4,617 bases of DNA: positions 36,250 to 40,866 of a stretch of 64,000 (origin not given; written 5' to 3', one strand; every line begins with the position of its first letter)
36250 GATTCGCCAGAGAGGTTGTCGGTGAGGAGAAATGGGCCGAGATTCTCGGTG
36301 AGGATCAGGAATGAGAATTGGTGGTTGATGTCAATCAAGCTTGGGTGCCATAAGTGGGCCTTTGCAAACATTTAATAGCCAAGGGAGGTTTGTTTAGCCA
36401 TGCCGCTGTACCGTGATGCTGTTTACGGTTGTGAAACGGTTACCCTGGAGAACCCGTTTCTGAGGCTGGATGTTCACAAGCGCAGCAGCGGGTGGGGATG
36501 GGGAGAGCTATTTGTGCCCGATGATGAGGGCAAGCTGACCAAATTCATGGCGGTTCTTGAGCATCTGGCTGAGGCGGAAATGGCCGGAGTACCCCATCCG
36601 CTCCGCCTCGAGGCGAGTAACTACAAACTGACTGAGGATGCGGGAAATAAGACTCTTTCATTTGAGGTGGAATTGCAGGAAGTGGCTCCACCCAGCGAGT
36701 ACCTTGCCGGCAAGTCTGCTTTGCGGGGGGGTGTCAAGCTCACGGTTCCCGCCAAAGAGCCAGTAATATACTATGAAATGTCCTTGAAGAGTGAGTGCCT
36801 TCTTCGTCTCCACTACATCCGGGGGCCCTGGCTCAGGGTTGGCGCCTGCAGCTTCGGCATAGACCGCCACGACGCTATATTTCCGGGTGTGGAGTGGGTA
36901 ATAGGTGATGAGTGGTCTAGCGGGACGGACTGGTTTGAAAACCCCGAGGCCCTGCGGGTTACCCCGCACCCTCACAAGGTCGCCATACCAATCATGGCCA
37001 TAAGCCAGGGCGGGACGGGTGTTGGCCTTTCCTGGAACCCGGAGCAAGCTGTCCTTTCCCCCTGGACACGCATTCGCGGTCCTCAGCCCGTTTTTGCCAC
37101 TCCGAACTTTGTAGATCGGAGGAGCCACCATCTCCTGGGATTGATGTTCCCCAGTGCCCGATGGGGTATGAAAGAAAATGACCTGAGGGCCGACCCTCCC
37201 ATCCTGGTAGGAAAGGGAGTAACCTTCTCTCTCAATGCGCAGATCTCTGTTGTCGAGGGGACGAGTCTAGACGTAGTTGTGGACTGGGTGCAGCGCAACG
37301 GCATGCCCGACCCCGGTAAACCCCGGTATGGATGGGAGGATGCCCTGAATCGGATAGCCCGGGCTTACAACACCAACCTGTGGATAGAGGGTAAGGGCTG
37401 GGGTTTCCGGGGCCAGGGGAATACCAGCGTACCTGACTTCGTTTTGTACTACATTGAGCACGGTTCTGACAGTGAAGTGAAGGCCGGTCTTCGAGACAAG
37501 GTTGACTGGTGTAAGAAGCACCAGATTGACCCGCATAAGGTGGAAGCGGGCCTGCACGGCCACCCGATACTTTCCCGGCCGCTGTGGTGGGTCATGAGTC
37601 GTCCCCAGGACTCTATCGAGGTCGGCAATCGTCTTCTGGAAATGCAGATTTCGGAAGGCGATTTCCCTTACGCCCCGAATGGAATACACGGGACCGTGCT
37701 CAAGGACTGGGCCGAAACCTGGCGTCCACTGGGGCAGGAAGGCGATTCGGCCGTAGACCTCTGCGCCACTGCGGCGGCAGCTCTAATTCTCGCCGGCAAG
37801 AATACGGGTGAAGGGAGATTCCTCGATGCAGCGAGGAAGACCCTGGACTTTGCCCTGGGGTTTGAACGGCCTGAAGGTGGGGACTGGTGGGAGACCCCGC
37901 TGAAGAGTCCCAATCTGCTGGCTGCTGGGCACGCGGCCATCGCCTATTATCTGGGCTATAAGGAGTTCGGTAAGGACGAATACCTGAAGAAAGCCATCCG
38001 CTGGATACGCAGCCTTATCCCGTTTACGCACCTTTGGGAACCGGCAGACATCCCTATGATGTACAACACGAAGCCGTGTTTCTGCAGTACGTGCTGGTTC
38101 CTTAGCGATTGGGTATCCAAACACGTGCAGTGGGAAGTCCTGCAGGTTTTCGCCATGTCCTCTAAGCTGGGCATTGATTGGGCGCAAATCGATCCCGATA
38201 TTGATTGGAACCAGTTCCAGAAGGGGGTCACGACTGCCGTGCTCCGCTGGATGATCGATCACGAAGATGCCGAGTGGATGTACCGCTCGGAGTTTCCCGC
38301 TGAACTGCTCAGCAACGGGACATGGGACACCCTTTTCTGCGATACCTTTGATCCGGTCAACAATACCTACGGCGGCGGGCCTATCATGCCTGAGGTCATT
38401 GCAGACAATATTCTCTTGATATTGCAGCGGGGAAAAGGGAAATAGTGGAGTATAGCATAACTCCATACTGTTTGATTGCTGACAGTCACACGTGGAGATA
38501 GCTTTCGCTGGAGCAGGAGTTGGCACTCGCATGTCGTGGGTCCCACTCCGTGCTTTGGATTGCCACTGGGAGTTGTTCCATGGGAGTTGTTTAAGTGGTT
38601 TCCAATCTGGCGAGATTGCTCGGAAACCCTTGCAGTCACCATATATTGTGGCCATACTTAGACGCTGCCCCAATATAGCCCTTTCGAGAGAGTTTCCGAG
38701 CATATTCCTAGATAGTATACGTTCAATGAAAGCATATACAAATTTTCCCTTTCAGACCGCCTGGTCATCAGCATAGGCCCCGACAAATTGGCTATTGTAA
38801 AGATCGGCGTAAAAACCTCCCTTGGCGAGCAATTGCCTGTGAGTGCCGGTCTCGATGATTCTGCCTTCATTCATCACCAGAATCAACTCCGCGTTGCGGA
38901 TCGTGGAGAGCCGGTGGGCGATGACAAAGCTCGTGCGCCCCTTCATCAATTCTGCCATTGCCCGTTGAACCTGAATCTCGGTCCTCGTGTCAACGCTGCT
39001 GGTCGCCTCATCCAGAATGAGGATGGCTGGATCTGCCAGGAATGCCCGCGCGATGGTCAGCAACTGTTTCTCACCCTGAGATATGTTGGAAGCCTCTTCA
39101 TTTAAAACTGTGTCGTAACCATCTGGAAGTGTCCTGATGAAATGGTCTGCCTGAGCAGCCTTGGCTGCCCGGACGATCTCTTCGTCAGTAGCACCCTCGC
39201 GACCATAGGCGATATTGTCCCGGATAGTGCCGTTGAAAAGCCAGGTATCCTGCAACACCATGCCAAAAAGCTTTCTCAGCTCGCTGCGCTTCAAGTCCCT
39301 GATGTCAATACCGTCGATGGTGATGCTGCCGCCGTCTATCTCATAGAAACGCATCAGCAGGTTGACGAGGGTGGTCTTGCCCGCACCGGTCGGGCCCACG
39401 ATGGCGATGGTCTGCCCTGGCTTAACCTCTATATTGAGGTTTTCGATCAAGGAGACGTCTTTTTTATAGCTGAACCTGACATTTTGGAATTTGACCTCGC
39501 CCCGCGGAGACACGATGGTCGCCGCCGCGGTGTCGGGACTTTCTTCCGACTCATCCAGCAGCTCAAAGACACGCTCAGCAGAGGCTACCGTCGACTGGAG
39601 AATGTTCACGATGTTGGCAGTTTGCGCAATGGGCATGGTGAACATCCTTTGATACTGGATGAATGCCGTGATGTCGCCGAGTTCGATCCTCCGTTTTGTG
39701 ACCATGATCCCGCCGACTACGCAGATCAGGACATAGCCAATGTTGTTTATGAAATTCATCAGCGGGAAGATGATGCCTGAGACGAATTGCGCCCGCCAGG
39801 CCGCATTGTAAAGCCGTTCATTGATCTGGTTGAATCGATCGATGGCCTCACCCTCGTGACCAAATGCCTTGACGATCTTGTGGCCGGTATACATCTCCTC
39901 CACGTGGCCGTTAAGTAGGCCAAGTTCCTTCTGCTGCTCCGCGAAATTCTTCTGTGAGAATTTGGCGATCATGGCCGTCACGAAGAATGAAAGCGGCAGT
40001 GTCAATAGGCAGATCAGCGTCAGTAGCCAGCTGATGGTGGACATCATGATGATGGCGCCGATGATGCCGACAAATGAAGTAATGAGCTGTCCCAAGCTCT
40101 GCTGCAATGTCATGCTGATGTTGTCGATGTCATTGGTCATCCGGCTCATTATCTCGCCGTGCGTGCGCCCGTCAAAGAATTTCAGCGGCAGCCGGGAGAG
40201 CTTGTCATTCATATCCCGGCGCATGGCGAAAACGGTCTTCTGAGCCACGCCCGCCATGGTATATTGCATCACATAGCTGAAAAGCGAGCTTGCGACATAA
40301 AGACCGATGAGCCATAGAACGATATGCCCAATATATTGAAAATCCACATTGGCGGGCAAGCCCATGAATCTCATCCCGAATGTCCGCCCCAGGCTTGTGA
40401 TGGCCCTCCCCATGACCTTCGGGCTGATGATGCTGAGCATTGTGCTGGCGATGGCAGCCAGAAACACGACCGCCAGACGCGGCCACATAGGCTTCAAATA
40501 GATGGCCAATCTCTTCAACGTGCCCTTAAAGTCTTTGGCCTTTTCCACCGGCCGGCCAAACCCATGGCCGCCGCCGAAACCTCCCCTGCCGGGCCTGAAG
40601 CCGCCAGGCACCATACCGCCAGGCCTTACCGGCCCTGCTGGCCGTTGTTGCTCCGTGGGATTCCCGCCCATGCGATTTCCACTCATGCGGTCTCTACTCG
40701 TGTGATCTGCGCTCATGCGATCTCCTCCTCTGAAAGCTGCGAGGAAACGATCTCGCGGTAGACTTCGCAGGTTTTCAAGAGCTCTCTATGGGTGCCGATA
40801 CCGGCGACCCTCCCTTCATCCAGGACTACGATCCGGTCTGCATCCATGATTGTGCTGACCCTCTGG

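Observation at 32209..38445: Three consecutive large cytoplasmic proteins of no recognisable family, attached to a sugar ABC importer locus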

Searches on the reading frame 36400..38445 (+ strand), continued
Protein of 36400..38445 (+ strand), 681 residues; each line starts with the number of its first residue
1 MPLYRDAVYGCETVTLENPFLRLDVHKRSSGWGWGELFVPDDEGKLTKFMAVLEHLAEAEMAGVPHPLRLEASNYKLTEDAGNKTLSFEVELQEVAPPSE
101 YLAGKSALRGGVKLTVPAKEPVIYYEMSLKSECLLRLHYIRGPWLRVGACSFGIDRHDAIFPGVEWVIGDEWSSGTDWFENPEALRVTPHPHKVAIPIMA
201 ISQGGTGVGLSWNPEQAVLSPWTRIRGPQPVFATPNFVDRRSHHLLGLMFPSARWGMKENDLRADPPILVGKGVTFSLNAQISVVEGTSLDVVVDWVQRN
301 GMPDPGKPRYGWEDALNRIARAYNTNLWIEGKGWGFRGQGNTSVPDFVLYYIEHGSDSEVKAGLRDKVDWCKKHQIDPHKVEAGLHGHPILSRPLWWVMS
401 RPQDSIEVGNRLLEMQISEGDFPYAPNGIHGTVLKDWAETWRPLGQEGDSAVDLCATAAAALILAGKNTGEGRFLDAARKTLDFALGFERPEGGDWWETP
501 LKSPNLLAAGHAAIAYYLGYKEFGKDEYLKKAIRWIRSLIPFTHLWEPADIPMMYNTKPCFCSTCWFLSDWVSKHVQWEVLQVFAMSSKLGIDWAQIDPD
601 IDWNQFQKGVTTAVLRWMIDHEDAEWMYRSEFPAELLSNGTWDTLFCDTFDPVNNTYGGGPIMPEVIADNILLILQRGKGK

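Call 78: find_encoding_contigs(protein=P0122, flank=8000, max_places=1)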
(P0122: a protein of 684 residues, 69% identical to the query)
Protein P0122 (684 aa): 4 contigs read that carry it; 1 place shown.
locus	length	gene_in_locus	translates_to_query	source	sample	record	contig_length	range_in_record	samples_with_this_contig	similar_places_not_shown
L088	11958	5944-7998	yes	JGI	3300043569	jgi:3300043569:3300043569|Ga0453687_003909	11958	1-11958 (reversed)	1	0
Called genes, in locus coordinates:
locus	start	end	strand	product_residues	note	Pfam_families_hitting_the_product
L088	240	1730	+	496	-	PF01547:SBP_bac_1, PF13416:SBP_bac_8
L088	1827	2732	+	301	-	PF00528:BPD_transp_1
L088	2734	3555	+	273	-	PF00528:BPD_transp_1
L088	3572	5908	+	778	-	-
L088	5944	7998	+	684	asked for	-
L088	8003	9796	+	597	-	-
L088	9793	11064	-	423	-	-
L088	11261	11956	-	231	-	?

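Call 80: search_protein_representatives(alignment_id=A1)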
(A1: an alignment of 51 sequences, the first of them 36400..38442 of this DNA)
Query: 51 sequences, 679 profile positions. Proteins with E-value up to 0.001 (for the whole library): 1033; up to 1e-10: 845; up to 1e-30: 449. The best 150 are listed.
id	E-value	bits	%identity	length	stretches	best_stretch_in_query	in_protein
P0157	1.5e-298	1008.1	-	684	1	1-676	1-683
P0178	1.5e-265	899.0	-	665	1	1-676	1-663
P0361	2.7e-261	884.9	-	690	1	2-678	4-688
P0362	4.0e-253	857.9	-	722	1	2-676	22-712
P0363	1.8e-232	789.6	-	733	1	2-675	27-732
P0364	7.5e-229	777.7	-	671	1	1-676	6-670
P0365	6.1e-218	741.6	-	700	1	1-677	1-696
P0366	5.7e-176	602.9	-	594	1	63-676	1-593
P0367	2.8e-173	594.0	-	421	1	249-676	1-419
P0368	2.5e-168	577.7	-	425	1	249-677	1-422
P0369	1.1e-165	568.9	-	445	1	225-676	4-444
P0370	1.3e-165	568.7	-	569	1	1-443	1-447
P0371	6.0e-146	503.7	-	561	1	1-460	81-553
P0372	2.3e-144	498.5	-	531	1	39-525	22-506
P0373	2.8e-144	498.2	-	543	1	1-512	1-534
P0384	3.1e-82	293.2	-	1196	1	90-612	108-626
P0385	4.3e-81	289.4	-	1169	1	99-673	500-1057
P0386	7.6e-80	285.3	-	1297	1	6-613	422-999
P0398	4.7e-75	269.4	-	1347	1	112-648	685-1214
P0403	9.5e-73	261.8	-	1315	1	14-613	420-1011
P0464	2.2e-64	234.2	-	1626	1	114-613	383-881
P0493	6.1e-61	222.8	-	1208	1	11-613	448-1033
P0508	2.1e-59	217.7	-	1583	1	14-614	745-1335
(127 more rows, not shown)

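Call 81: search_protein_families(library=pfam, proteins=[P0384, P0385, P0386, P0398, P0403, P0464, P0508], max_evalue=0.001)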
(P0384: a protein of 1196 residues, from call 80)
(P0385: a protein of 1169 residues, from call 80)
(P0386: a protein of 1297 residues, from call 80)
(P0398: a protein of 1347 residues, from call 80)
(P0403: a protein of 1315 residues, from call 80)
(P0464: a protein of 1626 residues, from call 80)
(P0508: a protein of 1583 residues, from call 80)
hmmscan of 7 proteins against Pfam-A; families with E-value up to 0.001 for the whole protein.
P0384 (1196 aa): 2 families
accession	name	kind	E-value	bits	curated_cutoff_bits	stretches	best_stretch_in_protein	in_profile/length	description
PF06452.16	CBM9_1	-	1.6e-16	61.2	23.4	1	1005-1173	1-159/185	Carbohydrate family 9 binding domain-like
PF10633.15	NPCBM_assoc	-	9e-13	48.7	24.4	2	799-859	2-61/78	NPCBM-associated, NEW3 domain of alpha-galactosidase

P0385 (1169 aa): 0 families

P0386 (1297 aa): 0 families

P0398 (1347 aa): 2 families
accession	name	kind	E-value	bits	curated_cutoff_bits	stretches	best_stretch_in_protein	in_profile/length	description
PF07705.17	CARDB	-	0.00034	21.2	22.7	0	472-548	6-79/101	CARDB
PF23619.1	Ig_VWA7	-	0.00055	20.6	27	0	410-456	20-66/104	VWA7 Ig-like domain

P0403 (1315 aa): 0 families

P0464 (1626 aa): 5 families
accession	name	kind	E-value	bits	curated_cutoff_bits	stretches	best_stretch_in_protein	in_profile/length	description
PF13860.13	FlgD_ig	-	2.2e-10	40.8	27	1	1551-1613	17-75/79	FlgD Ig-like domain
PF00404.24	Dockerin_1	-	7.2e-07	29.8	22.9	1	1335-1389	1-55/57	Dockerin type I domain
PF18962.6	Por_Secre_tail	-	1.9e-06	28.5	27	1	1538-1624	2-75/75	Secretion system C-terminal sorting domain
PF00963.24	Cohesin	-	4.3e-06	27.4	24.1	1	1405-1481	2-86/139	Cohesin domain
PF13585.12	CHU_C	-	0.00037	21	27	0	1583-1619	42-79/86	CHU_C Type IX secretion signal domain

P0508 (1583 aa): 4 families
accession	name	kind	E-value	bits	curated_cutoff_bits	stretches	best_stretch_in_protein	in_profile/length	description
PF00754.31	F5_F8_type_C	-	3e-17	63.4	28.2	1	344-458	9-115/127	F5/8 type C domain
PF22633.2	F5_F8_type_C_2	-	1.4e-10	42.1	27.8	1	354-450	2-91/91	NedA-like, galactose-binding domain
PF04616.20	Glyco_hydro_43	-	0.00014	21.8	32.2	1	88-191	168-264/288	Glycosyl hydrolases family 43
PF07705.17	CARDB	-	0.00022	21.8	22.7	1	628-703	11-83/101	CARDB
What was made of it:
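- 36400..38445 (+): Protein C (681 aa). An unclassified family with an N-terminal galactose-mutarotase-like beta-sandwich (1-286) and a C-terminal helical (alpha/alpha)6-type domain (289-680). 1033 cluster representatives, including secreted CBM-bearing relatives (calls 80, 81).
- Large relatives of C carry CBM9, F5/8-C, NPCBM-associated, dockerin and T9SS domains (calls 80, 81).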

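Call 87: find_related_loci(query=A1, collection=metagenome_contigs, flank=10000)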
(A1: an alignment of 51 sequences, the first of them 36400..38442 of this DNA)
Query A1 (681 aa) in metagenome_contigs; peptide patterns used: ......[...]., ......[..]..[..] (x = any residue, [..] = any of these).
316 stretches matched a pattern; 188 encode a relative of the query (tblastn E <= 1e-3); the best 80 are kept; 80 distinct loci.
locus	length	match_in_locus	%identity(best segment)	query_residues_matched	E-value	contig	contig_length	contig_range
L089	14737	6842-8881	69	1-681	0e+0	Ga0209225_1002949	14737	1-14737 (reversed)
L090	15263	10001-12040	69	1-681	0e+0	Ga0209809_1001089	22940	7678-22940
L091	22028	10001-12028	70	1-677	0e+0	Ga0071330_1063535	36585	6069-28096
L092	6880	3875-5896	62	1-681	0e+0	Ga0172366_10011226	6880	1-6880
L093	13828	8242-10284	60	1-679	0e+0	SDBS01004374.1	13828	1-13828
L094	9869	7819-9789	61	1-676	0e+0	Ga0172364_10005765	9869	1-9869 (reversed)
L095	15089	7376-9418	60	1-679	0e+0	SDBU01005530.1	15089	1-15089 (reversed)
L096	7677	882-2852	60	6-681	0e+0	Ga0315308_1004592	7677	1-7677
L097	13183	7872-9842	60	6-681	0e+0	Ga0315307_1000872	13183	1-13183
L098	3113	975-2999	59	1-677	0e+0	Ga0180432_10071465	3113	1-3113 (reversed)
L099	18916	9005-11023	58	1-675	0e+0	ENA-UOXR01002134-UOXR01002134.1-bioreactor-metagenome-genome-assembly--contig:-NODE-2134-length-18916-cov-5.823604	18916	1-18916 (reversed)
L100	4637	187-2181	58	1-681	0e+0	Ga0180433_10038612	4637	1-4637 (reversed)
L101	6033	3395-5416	58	1-675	0e+0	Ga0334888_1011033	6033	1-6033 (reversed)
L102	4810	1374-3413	57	1-678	0e+0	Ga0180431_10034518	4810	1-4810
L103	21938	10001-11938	57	1-678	0e+0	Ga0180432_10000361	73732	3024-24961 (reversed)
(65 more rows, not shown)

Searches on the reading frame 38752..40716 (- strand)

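Call 3: search_protein_families(library=pfam, proteins=[window:38752-40716:-], max_evalue=0.01)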
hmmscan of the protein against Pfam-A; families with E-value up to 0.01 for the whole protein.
window:38752-40716:- (654 aa): 11 families
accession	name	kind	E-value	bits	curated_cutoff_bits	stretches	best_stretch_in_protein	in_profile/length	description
PF00664.28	ABC_membrane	-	5.5e-61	207.1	28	1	82-362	2-273/274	ABC transporter transmembrane region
PF00005.33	ABC_tran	-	2.4e-32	112.8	25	1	425-573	2-137/137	ABC transporter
PF00004.35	AAA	-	5e-05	24.2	21.2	1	439-596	3-97/131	ATPase family associated with various cellular activities (AAA)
PF13401.12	AAA_22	-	9.7e-05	23.1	27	1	435-571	6-93/130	AAA domain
PF13304.12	AAA_21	-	0.00012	22.8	27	0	525-591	221-283/304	AAA domain, putative AbiEii toxin, Type IV TA system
PF02463.25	SMC_N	-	0.00041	20.3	40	0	544-613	136-209/220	RecF/RecN/SMC N terminal domain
PF13476.12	AAA_23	-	0.00081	20.5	27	1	425-454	11-39/201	AAA domain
PF13191.12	AAA_16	-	0.00087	20.3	32.6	1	435-572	25-142/167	AAA ATPase domain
PF03193.22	RsgA_GTPase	-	0.0013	19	30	1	418-456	91-128/174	RsgA GTPase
PF02367.23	TsaE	-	0.0036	17.7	26.6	1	422-461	9-48/128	Threonylcarbamoyl adenosine biosynthesis protein TsaE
PF13604.12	AAA_30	-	0.0053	16.9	27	0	435-465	19-49/191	AAA domain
